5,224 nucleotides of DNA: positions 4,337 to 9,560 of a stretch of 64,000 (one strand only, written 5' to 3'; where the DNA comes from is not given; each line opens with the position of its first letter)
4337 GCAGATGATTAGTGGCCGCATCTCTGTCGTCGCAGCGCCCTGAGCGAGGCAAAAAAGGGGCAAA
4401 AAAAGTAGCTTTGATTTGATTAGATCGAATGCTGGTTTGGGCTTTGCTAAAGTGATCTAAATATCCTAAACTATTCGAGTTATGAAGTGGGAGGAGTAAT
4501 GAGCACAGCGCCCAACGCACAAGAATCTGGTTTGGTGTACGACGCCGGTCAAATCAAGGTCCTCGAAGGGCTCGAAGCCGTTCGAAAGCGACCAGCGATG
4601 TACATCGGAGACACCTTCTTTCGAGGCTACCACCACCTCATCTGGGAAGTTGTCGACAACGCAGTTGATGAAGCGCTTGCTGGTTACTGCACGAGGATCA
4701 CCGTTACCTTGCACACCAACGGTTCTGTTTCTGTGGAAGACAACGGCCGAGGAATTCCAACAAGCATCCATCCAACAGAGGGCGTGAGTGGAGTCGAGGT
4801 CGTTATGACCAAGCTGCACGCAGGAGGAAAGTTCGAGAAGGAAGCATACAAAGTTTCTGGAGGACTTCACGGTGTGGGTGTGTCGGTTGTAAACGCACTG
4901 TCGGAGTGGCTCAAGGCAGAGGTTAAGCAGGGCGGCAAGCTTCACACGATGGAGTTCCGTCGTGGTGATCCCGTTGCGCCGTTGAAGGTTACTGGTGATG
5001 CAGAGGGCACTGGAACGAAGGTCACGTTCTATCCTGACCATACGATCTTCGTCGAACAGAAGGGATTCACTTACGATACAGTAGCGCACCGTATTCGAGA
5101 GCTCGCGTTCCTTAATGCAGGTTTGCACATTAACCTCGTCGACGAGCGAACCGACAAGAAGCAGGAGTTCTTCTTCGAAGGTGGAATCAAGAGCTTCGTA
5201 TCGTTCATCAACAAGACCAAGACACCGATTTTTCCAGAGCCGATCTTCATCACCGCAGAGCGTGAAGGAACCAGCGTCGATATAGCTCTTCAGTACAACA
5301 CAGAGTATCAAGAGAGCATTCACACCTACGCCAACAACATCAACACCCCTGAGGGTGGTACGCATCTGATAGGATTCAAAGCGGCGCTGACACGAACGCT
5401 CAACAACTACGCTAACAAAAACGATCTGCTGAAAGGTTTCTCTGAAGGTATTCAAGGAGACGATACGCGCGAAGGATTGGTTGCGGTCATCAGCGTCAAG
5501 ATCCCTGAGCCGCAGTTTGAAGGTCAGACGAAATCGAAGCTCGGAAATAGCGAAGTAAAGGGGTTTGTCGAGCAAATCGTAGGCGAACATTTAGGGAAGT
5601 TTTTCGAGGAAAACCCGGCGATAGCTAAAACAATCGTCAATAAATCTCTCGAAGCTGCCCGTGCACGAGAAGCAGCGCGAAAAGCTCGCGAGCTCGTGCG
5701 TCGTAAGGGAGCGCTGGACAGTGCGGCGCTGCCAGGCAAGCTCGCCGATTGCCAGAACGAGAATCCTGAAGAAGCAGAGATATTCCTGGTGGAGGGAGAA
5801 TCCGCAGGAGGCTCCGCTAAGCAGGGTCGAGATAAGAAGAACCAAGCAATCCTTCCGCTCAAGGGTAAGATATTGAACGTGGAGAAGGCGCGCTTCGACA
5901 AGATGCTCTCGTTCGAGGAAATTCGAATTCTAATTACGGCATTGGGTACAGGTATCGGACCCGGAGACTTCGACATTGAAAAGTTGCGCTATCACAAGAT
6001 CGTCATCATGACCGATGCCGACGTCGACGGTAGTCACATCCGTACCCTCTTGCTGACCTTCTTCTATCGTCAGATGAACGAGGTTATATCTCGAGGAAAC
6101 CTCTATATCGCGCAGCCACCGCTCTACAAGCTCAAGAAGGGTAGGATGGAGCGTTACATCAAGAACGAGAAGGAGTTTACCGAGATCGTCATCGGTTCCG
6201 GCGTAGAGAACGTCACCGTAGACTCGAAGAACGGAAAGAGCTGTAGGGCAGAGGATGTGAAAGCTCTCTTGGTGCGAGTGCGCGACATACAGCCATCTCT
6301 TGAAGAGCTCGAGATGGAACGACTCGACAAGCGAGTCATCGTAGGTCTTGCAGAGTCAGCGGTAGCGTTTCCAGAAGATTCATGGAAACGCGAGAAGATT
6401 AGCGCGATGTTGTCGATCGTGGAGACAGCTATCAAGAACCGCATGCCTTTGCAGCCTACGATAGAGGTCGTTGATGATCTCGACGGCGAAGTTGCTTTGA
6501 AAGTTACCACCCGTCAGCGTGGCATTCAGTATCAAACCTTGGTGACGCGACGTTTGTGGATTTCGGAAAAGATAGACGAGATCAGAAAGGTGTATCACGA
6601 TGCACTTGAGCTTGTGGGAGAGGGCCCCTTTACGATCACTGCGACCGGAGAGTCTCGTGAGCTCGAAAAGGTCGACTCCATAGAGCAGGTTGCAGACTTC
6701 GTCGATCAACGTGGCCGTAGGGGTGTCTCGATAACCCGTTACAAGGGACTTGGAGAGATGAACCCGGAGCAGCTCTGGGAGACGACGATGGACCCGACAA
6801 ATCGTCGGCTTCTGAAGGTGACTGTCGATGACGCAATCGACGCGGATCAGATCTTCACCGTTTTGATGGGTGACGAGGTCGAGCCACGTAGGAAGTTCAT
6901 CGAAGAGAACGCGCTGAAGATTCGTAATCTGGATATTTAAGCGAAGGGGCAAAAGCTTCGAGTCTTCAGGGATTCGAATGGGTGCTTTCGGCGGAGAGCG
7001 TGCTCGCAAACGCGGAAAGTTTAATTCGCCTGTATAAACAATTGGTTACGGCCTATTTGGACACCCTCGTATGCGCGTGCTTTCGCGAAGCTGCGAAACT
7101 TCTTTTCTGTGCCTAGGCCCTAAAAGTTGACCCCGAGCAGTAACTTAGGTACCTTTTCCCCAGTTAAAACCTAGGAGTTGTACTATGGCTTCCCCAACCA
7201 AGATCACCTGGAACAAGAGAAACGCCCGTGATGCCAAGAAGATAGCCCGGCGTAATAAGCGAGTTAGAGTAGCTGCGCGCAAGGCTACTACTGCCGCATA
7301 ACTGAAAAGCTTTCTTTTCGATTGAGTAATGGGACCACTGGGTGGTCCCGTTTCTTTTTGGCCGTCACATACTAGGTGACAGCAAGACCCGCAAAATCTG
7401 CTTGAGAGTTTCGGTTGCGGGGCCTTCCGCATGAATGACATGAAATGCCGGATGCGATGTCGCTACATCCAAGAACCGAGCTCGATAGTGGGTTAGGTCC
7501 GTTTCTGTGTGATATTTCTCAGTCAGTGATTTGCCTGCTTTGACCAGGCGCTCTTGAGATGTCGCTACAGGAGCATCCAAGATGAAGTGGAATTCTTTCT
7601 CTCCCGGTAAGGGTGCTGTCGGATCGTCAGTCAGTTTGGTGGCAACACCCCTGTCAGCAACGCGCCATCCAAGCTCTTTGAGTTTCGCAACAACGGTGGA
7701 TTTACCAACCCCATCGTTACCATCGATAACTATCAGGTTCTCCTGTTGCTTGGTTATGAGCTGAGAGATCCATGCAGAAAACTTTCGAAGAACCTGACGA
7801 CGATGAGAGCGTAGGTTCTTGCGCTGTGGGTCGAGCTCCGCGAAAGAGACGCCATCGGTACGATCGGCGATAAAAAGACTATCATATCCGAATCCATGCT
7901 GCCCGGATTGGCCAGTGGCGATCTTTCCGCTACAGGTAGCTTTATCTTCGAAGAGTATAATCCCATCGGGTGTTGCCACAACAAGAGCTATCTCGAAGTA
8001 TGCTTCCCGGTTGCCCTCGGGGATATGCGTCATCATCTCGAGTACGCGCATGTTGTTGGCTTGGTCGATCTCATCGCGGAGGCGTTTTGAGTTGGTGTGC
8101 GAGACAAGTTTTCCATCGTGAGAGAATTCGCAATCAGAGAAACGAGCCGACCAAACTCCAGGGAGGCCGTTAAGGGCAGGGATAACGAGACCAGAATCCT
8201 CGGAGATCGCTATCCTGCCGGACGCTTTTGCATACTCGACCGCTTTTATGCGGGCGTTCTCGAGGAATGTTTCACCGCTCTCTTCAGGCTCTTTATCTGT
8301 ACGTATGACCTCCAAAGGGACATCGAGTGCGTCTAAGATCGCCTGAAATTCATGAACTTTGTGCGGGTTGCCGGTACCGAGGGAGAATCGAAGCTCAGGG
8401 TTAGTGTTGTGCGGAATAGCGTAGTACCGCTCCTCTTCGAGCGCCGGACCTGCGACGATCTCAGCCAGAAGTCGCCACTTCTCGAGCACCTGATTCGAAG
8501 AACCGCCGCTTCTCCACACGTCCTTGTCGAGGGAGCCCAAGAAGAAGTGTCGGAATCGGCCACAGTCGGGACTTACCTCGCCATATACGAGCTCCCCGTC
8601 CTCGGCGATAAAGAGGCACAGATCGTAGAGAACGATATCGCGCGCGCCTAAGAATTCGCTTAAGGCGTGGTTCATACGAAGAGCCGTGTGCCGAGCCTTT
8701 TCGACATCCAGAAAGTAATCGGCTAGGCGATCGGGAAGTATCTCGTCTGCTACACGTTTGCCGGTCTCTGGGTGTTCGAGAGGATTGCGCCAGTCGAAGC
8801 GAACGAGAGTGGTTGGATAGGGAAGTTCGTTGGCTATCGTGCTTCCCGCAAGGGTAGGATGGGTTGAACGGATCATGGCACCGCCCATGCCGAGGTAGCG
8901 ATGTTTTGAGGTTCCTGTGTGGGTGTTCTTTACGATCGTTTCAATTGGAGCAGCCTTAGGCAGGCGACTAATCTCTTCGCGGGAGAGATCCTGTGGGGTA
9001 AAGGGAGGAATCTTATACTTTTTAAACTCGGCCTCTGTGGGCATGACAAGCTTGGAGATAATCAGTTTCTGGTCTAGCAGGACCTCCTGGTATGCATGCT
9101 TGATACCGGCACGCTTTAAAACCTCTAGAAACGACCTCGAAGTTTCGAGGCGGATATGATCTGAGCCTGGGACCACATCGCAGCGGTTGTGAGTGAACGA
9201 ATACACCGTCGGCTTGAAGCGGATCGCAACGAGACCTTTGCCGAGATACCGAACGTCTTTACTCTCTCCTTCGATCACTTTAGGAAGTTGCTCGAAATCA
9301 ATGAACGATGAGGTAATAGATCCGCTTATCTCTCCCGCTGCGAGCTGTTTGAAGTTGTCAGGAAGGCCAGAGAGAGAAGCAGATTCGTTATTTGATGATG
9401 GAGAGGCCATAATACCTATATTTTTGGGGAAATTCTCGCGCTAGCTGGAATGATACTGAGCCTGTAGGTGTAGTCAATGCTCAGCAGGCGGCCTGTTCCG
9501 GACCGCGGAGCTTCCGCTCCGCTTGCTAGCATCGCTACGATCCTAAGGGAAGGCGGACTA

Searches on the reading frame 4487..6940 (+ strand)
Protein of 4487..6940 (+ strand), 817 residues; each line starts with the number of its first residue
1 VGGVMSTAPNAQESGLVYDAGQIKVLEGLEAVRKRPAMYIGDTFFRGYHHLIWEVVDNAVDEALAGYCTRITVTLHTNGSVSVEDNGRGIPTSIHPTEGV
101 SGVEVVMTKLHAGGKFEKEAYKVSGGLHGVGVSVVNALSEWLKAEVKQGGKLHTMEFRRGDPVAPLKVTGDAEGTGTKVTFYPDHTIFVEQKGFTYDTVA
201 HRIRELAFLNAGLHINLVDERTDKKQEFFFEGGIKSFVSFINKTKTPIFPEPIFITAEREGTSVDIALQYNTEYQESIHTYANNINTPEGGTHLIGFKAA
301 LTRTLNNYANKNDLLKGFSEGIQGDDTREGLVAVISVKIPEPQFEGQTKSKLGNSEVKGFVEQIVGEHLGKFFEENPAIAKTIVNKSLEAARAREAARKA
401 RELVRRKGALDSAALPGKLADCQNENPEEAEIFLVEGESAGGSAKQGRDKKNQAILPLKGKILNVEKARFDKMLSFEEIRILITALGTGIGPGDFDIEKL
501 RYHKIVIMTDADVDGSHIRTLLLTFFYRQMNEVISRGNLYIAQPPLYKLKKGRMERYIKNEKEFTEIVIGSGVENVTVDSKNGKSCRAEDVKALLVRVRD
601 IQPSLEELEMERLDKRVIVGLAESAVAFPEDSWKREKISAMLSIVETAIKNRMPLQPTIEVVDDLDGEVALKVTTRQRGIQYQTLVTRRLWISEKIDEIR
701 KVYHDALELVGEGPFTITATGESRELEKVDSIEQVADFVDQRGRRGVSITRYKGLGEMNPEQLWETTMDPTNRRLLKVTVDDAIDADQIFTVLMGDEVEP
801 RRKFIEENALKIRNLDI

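Call 81: search_protein_families(library=ncbifam, proteins=[window:4487-6940:+], max_evalue=0.00001)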
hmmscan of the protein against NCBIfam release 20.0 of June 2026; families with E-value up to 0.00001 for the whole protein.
window:4487-6940:+ (817 aa): 5 families
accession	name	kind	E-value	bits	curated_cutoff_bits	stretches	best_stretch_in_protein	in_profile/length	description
NF011501.0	PRK14939.1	subfamily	0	1157.2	796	1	16-817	8-803/803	DNA gyrase subunit B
TIGR01059.1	gyrB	equivalog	7.4e-299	992.7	882.4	1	18-817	1-639/639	DNA topoisomerase (ATP-hydrolyzing) subunit B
NF004189.0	PRK05644.1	subfamily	7.5e-297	985.9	740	2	16-569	8-561/641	DNA gyrase subunit B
TIGR01058.1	parE_Gpos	equivalog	5.4e-229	761.7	899.95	2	18-567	5-558/637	DNA topoisomerase IV subunit B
TIGR01055.1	parE_Gneg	equivalog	1.5e-171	572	723.35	2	18-567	4-546/625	DNA topoisomerase IV subunit B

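Call 107: list_cluster_members(proteins=[window:4487-6940:+, window:25-1575:+, L001:53-2491:-, P0002, P0015, P0013, P0011, L001:3961-4752:+])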
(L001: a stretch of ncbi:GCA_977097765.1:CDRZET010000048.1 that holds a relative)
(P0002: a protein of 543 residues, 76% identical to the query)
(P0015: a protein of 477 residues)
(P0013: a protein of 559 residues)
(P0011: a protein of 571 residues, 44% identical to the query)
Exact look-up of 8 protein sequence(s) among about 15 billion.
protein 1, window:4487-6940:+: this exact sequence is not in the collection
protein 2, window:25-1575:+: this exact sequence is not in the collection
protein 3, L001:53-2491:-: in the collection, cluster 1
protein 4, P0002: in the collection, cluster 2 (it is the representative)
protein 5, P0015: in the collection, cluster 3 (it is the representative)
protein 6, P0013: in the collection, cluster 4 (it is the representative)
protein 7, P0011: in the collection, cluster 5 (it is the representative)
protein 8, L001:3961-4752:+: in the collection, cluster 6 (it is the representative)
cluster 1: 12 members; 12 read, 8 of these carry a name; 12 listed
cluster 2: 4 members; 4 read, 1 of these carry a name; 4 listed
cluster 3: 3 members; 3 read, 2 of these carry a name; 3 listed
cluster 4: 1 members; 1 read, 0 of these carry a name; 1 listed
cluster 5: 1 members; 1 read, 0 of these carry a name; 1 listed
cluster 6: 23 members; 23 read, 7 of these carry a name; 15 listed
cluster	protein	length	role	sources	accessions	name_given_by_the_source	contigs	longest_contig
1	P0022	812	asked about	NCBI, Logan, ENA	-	-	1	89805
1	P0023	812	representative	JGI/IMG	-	DNA helicase-2/ATP-dependent DNA helicase PcrA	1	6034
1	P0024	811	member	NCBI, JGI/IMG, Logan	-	DNA helicase-2/ATP-dependent DNA helicase PcrA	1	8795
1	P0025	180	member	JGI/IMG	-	hypothetical protein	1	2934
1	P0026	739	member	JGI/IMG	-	DNA helicase-2/ATP-dependent DNA helicase PcrA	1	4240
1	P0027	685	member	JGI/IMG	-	DNA helicase-2/ATP-dependent DNA helicase PcrA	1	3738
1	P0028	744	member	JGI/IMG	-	DNA helicase-2/ATP-dependent DNA helicase PcrA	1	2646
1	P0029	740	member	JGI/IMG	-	DNA helicase-2/ATP-dependent DNA helicase PcrA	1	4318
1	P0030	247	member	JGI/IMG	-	DNA helicase-2/ATP-dependent DNA helicase PcrA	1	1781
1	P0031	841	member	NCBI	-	-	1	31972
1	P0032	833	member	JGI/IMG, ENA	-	-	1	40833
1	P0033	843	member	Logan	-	-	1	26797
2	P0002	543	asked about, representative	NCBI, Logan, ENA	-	-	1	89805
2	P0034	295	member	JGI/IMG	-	hypothetical protein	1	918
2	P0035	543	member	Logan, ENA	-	-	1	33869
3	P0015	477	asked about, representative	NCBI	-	-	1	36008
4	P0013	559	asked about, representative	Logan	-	-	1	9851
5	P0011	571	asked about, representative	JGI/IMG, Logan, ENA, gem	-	-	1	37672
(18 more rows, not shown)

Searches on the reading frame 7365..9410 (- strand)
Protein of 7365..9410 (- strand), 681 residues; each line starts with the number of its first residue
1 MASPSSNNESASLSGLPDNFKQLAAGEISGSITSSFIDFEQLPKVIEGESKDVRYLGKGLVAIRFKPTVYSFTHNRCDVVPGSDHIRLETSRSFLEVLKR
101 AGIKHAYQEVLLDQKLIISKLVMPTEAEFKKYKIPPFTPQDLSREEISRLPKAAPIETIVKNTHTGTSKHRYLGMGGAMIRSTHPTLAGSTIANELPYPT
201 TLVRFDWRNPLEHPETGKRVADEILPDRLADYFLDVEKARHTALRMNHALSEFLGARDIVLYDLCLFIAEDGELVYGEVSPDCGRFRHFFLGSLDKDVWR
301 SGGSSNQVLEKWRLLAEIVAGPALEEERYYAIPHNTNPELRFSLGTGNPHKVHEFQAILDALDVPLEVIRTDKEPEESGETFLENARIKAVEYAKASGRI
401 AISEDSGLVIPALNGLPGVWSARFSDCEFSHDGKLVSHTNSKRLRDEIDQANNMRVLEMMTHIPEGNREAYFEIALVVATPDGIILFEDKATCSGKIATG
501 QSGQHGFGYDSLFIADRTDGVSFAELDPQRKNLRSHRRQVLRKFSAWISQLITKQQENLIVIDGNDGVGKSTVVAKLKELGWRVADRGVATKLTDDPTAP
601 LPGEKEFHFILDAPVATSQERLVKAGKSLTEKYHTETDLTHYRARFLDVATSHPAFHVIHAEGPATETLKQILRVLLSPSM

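Call 3: search_protein_families(library=pfam, proteins=[window:7365-9410:-], max_evalue=1)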
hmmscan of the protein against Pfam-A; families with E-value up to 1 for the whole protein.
window:7365-9410:- (681 aa): 11 families
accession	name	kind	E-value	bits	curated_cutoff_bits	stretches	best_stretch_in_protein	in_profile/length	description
PF01725.21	Ham1p_like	-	9.9e-44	149.9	22.5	1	344-547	3-186/186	Ham1 family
PF01259.24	SAICAR_synt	-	6.9e-07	29.7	20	1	45-303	2-219/233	SAICAR synthetase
PF02223.23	Thymidylate_kin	-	1.1e-05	25.6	27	1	604-672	117-185/185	Thymidylate kinase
PF13401.12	AAA_22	-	0.0083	16.9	27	1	555-653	3-82/130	AAA domain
PF13191.12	AAA_16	-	0.014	16.3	32.6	1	541-589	9-56/167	AAA ATPase domain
PF25199.1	nSTAND_NTPase5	-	0.06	13.6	34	1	535-606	19-89/145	Novel STAND NTPase 5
PF03215.21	Rad17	-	0.083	13.3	23.8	1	532-588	20-77/186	Rad17 P-loop domain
PF03193.22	RsgA_GTPase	-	0.099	12.9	30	1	547-579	96-128/174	RsgA GTPase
PF03976.20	PPK2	-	0.17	11.9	22.3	1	535-579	9-53/229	Polyphosphate kinase 2 (PPK2)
PF03668.21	RapZ-like_N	-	0.21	11.8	25.4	1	558-587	2-31/158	RapZ-like N-terminal domain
PF01712.25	dNK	-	0.24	11.6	27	1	560-585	1-27/203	Deoxynucleoside kinase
